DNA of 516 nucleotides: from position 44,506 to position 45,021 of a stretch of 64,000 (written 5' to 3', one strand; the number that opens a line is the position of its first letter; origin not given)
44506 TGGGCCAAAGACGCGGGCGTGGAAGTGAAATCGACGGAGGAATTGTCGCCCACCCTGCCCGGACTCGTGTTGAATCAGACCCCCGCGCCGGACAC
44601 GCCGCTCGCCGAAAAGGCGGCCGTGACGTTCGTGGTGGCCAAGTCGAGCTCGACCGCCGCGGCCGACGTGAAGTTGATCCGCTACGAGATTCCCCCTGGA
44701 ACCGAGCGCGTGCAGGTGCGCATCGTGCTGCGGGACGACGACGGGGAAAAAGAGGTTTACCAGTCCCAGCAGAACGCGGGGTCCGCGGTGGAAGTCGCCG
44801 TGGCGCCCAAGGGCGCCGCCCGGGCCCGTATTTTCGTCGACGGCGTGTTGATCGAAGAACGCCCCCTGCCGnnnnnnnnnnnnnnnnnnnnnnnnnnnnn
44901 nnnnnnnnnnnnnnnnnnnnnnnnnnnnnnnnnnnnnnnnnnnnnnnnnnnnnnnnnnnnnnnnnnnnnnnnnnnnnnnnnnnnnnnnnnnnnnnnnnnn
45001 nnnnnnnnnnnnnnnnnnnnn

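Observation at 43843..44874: Kinase-less PASTA protein in the position where PASTA Ser/Thr kinase (PrkC/PknB) usually sits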

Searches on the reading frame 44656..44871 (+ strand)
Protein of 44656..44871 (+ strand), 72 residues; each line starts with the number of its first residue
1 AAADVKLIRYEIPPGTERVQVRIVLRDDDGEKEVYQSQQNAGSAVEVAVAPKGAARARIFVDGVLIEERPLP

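Call 50: search_solved_structures(query=A2, max_evalue=10, show_alignments=2)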
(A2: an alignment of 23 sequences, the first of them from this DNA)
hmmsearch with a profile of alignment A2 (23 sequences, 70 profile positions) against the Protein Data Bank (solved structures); distinct sequences matched with E-value up to 10: 11.
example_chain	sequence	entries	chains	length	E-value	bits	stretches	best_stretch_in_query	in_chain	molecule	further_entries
6e57_A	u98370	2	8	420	0.2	14.9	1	2-29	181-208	surface glycan binding protein B | Mixed-linkage glucan utilization locus (MLGUL) SGBP-B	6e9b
5yzv_A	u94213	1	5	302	0.2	14.9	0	11-37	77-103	Probable serine/threonine-protein kinase PkwA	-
1pyt_A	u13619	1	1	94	0.7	13.2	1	31-60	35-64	PROCARBOXYPEPTIDASE A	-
2yxx_A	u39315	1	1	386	0.8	13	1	17-54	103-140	Diaminopimelate decarboxylase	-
6i5o_A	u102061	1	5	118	0.82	12.9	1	8-38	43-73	SPBc2 prophage-derived uncharacterized protein YomS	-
7miz_a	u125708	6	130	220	0.92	12.8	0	10-38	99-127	PDI family protein | TRXL1, TGME49_232410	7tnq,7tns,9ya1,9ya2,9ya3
6nk7_N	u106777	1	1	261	1.2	12.4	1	2-34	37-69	Matrix remodeling-associated protein 8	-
6nk6_M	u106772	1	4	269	1.3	12.3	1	2-34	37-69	Matrix remodeling-associated protein 8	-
6jo7_A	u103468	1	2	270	1.3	12.3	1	2-34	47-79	Matrix remodeling-associated protein 8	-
6nk3_A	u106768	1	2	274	1.3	12.3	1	2-34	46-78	Matrix remodeling-associated protein 8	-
1i7y_B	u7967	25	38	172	1.8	11.9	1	27-55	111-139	C-phycocyanin beta subunit (Fragment) | C-Phycocyanin beta chain | C-PHYCOCYANIN BETA SUBUNIT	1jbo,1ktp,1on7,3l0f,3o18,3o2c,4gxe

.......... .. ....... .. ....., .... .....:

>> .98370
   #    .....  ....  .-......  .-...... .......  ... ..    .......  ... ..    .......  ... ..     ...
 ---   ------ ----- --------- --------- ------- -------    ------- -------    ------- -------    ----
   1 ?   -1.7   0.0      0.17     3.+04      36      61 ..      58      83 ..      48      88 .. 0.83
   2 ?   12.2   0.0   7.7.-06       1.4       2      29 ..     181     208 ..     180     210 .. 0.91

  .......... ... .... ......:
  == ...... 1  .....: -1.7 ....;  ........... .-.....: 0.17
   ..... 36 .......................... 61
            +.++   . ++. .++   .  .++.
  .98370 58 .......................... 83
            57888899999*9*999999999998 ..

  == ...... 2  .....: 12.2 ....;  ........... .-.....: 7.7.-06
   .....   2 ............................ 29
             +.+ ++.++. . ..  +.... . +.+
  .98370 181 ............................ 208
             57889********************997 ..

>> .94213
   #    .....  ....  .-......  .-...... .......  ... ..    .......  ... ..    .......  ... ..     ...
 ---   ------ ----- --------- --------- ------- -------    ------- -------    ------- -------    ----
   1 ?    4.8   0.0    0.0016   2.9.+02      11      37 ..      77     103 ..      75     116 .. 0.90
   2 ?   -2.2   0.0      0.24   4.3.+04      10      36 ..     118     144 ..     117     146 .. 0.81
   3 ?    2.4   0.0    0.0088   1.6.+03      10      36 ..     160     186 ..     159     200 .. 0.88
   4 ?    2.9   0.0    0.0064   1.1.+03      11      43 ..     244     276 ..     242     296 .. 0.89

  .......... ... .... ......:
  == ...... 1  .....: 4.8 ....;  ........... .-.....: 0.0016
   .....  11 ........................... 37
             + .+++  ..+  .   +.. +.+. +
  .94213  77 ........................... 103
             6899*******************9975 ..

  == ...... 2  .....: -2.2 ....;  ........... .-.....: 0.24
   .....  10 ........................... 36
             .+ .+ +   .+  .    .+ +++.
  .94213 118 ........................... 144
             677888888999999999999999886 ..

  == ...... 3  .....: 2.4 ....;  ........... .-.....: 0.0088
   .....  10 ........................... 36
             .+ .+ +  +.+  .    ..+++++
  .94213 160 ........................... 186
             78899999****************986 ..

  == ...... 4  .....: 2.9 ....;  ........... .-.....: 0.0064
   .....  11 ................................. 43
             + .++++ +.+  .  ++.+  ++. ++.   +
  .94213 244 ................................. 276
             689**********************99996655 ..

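Call 52: find_homologous_proteins(query=A2, max_evalue=10)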
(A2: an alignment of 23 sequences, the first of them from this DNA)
Query A2 (23 sequences) (70 aa, profile of the alignment): 17 proteins with E <= 10 among 148 candidates.
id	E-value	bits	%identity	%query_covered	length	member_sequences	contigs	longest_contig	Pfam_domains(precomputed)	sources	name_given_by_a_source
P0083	4.7e-27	112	43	96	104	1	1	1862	-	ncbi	-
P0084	3.7e-26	109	50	86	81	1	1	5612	-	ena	-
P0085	8.2e-26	108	34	89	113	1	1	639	PF03793.25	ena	-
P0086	8.4e-26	107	38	91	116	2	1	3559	-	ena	-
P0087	9.1e-26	107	36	94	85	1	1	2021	-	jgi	jgi:hypothetical protein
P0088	4.8e-25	105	37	89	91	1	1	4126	-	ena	-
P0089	2.0e-24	103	38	89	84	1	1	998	-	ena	-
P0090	3.9e-24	102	33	91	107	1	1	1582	-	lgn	-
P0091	9.7e-24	101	62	99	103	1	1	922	-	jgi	jgi:hypothetical protein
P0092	1.9e-23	100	62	99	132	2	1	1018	-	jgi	jgi:predicted Rdx family selenoprotein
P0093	1.1e-18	85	45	73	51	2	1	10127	-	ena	-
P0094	2.0e-18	84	44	71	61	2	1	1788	-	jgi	-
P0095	3.5e-18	83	36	94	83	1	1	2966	-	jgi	-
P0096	5.9e-14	70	39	59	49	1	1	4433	-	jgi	-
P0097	6.9e-13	66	27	69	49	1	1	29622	-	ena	-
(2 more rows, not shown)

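Call 61: predict_structure(alignment_id=A3)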
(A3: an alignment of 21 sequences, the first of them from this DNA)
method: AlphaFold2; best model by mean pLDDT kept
length: 72 residues; sequences in the alignment: 21
mean_pLDDT: 95.3   pTM: 0.82
mean pLDDT of the five models: 95.3, 95.1, 94.4, 94.3, 93.6
residues with pLDDT >= 90: 66; 70-90: 5; 50-70: 1; < 50: 0
segments of 3 or more residues with pLDDT < 50: none
pLDDT, mean of each block of 10 residues (from residue 1): 88 93 98 98 97 97 97 90
secondary structure, 60 per line:
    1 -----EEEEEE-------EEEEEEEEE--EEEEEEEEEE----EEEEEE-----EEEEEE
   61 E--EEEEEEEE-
elements in order: E6-11 E19-27 E30-39 E44-49 E55-61 E64-71

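Call 63: search_protein_representatives(alignment_id=A3)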
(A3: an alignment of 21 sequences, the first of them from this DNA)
Query: 21 sequences, 72 profile positions. Proteins with E-value up to 0.001 (for the whole library): 518; up to 1e-10: 86; up to 1e-30: 2. The best 150 are listed.
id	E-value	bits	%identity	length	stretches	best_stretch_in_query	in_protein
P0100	6.8e-38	144.6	-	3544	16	52-67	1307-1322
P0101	1.1e-35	137.4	-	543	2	3-70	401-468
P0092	3.8e-30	119.7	-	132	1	2-72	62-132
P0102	4.4e-28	113.1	-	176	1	2-72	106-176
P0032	5.1e-26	106.5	-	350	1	2-72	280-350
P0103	1.5e-23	98.6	-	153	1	4-71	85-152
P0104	7.7e-23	96.3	-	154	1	4-71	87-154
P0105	9.1e-23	96.1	-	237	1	2-72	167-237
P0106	2.9e-21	91.3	-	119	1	4-71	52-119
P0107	1.3e-20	89.2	-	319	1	6-70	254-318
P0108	1.7e-20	88.8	-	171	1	6-71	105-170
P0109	2.1e-20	88.5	-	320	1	4-70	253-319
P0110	5.3e-20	87.2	-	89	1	6-71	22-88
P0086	5.7e-20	87.1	-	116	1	5-71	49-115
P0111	6.8e-20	86.9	-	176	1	3-71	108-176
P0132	2.2e-16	75.7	-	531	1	5-71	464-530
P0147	9.4e-15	70.4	-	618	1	4-70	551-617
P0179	6.5e-11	58.1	-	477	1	4-65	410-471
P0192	5.4e-10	55.2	-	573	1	4-70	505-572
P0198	7.3e-10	54.7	-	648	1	6-71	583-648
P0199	7.3e-10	54.7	-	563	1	8-70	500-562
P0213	3.4e-09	52.6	-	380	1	5-70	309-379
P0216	3.7e-09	52.5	-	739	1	3-70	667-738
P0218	4.5e-09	52.2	-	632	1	4-70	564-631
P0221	5.2e-09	52.0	-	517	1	7-71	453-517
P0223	5.6e-09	51.9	-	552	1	3-71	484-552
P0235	9.6e-09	51.2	-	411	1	4-71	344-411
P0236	1.0e-08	51.1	-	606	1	7-71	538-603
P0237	1.0e-08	51.1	-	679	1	8-70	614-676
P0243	1.6e-08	50.5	-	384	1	9-71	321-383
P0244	1.6e-08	50.4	-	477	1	4-71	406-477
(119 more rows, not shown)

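Call 64: search_protein_families(library=pfam, proteins=[P0132, P0147, P0192, P0198, P0199, P0216, P0218, P0221, P0223, P0236], max_evalue=0.00001)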
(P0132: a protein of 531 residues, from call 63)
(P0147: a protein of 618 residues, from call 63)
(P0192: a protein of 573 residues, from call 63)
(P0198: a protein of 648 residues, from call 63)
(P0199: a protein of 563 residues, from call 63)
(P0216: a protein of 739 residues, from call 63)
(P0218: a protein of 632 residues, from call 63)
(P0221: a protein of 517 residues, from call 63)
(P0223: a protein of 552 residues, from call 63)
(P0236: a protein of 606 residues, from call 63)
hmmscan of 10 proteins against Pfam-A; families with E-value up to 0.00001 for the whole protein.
P0132 (531 aa): 1 family
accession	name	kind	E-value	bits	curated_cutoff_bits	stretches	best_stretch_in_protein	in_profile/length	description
PF03793.24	PASTA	-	2.7e-28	98.2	23.2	2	254-316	2-64/64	PASTA domain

P0147 (618 aa): 4 families
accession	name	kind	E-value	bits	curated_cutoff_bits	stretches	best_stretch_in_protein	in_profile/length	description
PF00069.31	Pkinase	-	4.8e-59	200.3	31.7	1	10-258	1-254/263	Protein kinase domain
PF03793.24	PASTA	-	1.1e-45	153.8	23.2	3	484-546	2-64/64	PASTA domain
PF07714.23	PK_Tyr_Ser-Thr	-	7.6e-42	143.8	23.1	1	11-257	2-250/258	Protein tyrosine and serine/threonine kinase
PF03109.22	ABC1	-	8e-08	32.2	22.9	0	83-157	143-216/244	ABC1 atypical kinase-like domain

P0192 (573 aa): 3 families
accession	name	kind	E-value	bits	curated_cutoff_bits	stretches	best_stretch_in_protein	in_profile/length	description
PF00069.31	Pkinase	-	5.4e-39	134.6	31.7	1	10-256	1-252/263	Protein kinase domain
PF03793.24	PASTA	-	2.3e-31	108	23.2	2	340-402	1-63/64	PASTA domain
PF07714.23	PK_Tyr_Ser-Thr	-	5.2e-27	95.2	23.1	1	13-256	4-249/258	Protein tyrosine and serine/threonine kinase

P0198 (648 aa): 4 families
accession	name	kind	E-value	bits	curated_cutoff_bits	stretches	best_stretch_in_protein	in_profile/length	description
PF00069.31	Pkinase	-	1.4e-56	192.2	31.7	1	13-267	1-259/263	Protein kinase domain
PF03793.24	PASTA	-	9.1e-41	138.1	23.2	3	377-439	1-64/64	PASTA domain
PF07714.23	PK_Tyr_Ser-Thr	-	2.2e-40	139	23.1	1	15-260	3-250/258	Protein tyrosine and serine/threonine kinase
PF03109.22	ABC1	-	6e-08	32.6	22.9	0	53-170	115-226/244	ABC1 atypical kinase-like domain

P0199 (563 aa): 5 families
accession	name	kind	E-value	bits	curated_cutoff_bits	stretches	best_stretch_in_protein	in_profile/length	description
PF00069.31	Pkinase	-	6.5e-46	157.3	31.7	1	14-265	5-260/263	Protein kinase domain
PF07714.23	PK_Tyr_Ser-Thr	-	3.6e-31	108.8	23.1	1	17-257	8-250/258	Protein tyrosine and serine/threonine kinase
PF03793.24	PASTA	-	7.5e-24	83.9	23.2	2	345-407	1-63/64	PASTA domain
PF03109.22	ABC1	-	7e-08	32.4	22.9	1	52-159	114-218/244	ABC1 atypical kinase-like domain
PF14531.12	Kinase-like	-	2.1e-06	27.7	25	1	110-219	147-261/289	Kinase-like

P0216 (739 aa): 3 families
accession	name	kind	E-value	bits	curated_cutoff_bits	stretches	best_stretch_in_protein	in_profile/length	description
PF03793.24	PASTA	-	1.2e-23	83.3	23.2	2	452-514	1-63/64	PASTA domain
PF00069.31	Pkinase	-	1.3e-21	77.7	31.7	1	105-330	26-257/263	Protein kinase domain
PF07714.23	PK_Tyr_Ser-Thr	-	9e-17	61.7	23.1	1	102-333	27-257/258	Protein tyrosine and serine/threonine kinase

P0218 (632 aa): 6 families
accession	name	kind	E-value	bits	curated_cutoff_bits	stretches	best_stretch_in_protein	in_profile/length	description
PF00069.31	Pkinase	-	5.3e-55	187.1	31.7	1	11-224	1-214/263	Protein kinase domain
PF03793.24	PASTA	-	1.9e-44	149.9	23.2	3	359-421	1-64/64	PASTA domain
PF07714.23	PK_Tyr_Ser-Thr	-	6.9e-40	137.4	23.1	1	12-252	2-245/258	Protein tyrosine and serine/threonine kinase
PF03109.22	ABC1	-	8.2e-10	38.7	22.9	1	46-168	110-226/244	ABC1 atypical kinase-like domain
PF14531.12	Kinase-like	-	1.2e-08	35.1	25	1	93-220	129-261/289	Kinase-like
PF01636.29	APH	-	1.1e-06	29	23.2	0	113-154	152-195/239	Phosphotransferase enzyme family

P0221 (517 aa): 3 families
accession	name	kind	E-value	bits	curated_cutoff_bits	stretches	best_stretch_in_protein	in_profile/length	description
PF03793.24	PASTA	-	1.9e-33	114.7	23.2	3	236-298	1-64/64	PASTA domain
PF00069.31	Pkinase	-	1.3e-27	97.3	31.7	1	1-132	117-253/263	Protein kinase domain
PF07714.23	PK_Tyr_Ser-Thr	-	3.5e-16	59.7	23.1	1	2-130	122-248/258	Protein tyrosine and serine/threonine kinase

P0223 (552 aa): 3 families
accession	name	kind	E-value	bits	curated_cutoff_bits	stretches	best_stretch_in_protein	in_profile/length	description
PF03793.24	PASTA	-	4.7e-35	119.8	23.2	2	388-453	1-64/64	PASTA domain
PF00069.31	Pkinase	-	6.7e-31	108.1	31.7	1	1-247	7-258/263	Protein kinase domain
PF07714.23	PK_Tyr_Ser-Thr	-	8.5e-27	94.5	23.1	1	1-250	7-258/258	Protein tyrosine and serine/threonine kinase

P0236 (606 aa): 3 families
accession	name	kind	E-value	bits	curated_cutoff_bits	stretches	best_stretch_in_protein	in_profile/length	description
PF00069.31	Pkinase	-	4.6e-52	177.4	31.7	1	13-259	1-252/263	Protein kinase domain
PF07714.23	PK_Tyr_Ser-Thr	-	1.3e-35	123.4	23.1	1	15-255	3-245/258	Protein tyrosine and serine/threonine kinase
PF03793.24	PASTA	-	6.8e-30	103.3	23.2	2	422-485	1-64/64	PASTA domain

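Call 66: list_cluster_members(proteins=[P0147, P0198, P0218, P0236, P0192, P0199, P0223, P0216, P0237, P0132])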
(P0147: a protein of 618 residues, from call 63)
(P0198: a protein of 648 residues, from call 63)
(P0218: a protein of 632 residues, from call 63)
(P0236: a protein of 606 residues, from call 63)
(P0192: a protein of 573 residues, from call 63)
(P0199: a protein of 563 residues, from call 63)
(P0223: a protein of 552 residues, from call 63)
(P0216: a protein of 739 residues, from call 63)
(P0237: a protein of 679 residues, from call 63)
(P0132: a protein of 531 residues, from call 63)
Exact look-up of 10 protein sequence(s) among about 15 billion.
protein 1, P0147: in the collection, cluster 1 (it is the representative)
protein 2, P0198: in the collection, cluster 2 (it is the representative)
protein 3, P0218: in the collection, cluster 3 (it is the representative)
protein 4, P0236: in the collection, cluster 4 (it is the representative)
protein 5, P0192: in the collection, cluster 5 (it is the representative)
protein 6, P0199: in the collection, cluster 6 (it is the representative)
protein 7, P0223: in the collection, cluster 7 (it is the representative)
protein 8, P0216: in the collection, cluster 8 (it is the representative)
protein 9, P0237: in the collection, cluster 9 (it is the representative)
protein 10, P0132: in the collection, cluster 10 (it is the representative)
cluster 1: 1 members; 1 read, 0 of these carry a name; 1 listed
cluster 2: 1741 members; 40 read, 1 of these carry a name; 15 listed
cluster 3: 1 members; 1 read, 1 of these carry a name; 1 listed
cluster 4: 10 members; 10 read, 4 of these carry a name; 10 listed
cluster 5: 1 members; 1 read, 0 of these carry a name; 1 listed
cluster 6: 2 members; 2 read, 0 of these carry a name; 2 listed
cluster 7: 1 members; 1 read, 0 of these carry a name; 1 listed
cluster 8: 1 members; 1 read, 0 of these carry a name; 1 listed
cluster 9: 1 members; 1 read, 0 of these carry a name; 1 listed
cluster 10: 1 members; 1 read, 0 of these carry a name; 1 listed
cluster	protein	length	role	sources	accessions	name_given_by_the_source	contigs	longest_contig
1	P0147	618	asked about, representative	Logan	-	-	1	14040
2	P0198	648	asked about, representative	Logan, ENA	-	-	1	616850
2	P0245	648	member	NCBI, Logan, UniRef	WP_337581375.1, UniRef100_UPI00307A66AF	Stk1 family PASTA domain-containing Ser/Thr kinase [Phascolarctobacterium faecium] | Stk1 family PASTA domain-containing Ser/Thr kinase n=1 Tax=Phascolarctobacterium faecium ...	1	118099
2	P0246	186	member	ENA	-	-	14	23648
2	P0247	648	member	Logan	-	-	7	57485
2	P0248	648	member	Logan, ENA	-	-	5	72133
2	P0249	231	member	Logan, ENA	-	-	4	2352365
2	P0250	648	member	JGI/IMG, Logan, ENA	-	-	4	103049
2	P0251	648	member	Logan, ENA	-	-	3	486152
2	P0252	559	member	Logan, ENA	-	-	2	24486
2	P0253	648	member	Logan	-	-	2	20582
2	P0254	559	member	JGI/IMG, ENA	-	-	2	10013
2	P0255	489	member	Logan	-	-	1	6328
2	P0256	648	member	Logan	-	-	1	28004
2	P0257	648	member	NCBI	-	-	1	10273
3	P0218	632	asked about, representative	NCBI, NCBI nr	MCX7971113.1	MAG: Stk1 family PASTA domain-containing Ser/Thr kinase [Negativicutes bacterium] | Stk1 family PASTA domain-containing Ser/Thr kinase [Negativicutes bacterium]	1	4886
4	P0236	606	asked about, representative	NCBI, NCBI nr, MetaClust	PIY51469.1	MAG: hypothetical protein COZ06_04695 [Armatimonadetes bacterium ... | \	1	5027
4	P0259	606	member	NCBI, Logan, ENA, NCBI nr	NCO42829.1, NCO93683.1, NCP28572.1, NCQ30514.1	MAG: Stk1 family PASTA domain-containing Ser/Thr kinase [Armatimonadetes bacterium] | Stk1 family PASTA domain-containing Ser/Thr kinase [Armatimonadota bacterium]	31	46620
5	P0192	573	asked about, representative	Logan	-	-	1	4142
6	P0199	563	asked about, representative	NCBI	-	-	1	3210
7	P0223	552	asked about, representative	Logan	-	-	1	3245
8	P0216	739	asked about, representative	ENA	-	-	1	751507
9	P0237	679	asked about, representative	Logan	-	-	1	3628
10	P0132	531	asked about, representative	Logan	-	-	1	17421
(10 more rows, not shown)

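Call 67: find_encoding_contigs(protein=P0198, flank=8000, max_places=1)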
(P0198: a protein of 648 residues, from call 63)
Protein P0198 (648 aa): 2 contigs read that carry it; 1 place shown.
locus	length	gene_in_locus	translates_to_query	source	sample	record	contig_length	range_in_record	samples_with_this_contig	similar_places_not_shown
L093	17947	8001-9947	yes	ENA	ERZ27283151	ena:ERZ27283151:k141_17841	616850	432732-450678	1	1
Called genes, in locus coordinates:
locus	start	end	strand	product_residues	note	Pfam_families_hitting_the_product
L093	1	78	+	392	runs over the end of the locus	PF00438:S-AdoMet_synt_N, PF02772:S-AdoMet_synt_M, PF02773:S-AdoMet_synt_C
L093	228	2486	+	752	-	PF17764:PriA_3primeBD, PF00270:DEAD, PF04851:ResIII, PF13604:AAA_30 (weak), PF18319:Zn_ribbon_PriA, PF00271:Helicase_C, PF18074:PriA_C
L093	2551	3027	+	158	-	PF01327:Pep_deformylase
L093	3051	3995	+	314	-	PF00551:Formyl_trans_N, PF02911:Formyl_trans_C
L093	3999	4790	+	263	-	PF01976:DUF116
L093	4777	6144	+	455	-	PF01029:NusB, PF22458:RsmF-B_ferredox, PF01209:Ubie_methyltran (faint), PF01728:FtsJ (faint), PF01189:Methyltr_RsmB-F, PF13847:Methyltransf_31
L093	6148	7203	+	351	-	PF21016:RlmN_N, PF04055:Radical_SAM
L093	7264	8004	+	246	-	PF00481:PP2C, PF13672:PP2C_2, PF07228:SpoIIE (faint)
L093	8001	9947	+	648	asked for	PF00069:Pkinase, PF07714:PK_Tyr_Ser-Thr, PF03109:ABC1 (weak), PF03793:PASTA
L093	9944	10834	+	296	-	PF16745:RsgA_N, PF03193:RsgA_GTPase, PF16897:MMR_HSR1_Xtn (faint)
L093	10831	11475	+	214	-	PF00834:Ribul_P_3_epim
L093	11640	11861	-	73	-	-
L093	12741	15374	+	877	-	PF03797:Autotransporter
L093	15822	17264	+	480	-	PF20695:UbiD_N, PF01977:UbiD, PF20696:UbiD_C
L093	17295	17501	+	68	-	PF26358:EcdD_BsdD_detox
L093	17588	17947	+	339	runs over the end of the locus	PF13401:AAA_22 (weak), PF07728:AAA_5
